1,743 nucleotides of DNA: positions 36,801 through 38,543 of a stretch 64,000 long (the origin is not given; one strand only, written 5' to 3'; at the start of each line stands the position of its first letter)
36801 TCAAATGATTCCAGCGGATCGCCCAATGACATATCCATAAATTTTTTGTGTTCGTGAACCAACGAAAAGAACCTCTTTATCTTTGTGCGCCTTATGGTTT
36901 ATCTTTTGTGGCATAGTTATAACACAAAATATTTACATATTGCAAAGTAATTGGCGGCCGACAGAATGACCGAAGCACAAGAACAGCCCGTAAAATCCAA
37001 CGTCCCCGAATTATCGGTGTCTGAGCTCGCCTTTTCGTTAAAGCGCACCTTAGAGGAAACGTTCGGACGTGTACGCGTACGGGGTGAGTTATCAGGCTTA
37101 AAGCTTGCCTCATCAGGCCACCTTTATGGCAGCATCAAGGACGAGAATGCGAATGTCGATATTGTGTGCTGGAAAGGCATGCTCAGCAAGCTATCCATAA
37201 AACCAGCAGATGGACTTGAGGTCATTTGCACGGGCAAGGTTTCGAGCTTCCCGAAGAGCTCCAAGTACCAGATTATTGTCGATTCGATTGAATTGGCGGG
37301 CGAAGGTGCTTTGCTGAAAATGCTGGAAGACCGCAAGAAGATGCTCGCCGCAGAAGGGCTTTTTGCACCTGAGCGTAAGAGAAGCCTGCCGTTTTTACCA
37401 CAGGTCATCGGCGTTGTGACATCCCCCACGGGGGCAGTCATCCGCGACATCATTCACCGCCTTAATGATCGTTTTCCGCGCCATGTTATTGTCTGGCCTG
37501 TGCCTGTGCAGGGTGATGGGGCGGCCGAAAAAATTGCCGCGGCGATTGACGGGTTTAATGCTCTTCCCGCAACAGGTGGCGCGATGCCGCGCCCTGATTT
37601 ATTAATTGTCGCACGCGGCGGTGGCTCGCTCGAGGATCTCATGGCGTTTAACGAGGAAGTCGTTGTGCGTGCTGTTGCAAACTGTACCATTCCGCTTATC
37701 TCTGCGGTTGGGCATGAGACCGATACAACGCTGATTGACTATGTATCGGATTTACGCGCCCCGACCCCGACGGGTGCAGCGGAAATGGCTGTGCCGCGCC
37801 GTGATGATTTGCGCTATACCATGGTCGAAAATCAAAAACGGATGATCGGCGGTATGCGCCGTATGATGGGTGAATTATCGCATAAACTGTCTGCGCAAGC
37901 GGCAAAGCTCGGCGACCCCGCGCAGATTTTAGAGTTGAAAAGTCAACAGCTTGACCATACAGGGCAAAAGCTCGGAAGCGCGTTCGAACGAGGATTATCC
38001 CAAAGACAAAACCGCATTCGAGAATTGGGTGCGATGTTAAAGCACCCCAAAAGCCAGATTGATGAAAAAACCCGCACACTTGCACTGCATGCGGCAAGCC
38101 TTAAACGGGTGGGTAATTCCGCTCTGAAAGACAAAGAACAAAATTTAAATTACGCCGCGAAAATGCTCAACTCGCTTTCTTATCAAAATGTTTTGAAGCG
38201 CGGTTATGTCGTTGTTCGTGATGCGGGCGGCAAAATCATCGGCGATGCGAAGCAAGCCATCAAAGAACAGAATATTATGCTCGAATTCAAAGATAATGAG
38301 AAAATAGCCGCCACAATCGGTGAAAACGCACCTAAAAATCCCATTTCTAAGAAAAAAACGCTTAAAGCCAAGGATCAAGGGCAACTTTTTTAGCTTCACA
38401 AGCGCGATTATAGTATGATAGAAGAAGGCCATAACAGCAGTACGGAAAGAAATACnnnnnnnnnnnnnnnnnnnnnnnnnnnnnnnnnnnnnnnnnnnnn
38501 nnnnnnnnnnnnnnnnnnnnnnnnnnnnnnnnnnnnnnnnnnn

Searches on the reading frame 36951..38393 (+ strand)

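Call 3: search_protein_families(library=pfam, proteins=[window:36951-38393:+], max_evalue=0.01)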
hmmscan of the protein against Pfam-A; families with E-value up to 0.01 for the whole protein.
window:36951-38393:+ (480 aa): 3 families
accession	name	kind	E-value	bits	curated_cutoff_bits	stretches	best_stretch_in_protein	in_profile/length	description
PF02601.20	Exonuc_VII_L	-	2.7e-101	339.6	35.9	1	137-450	1-311/315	Exonuclease VII, large subunit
PF13742.12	tRNA_anti_2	-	2.1e-24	86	27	1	21-114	1-95/95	OB-fold nucleic acid binding domain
PF01336.31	tRNA_anti-codon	-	2.4e-09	37.4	27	1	41-115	1-74/75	OB-fold nucleic acid binding domain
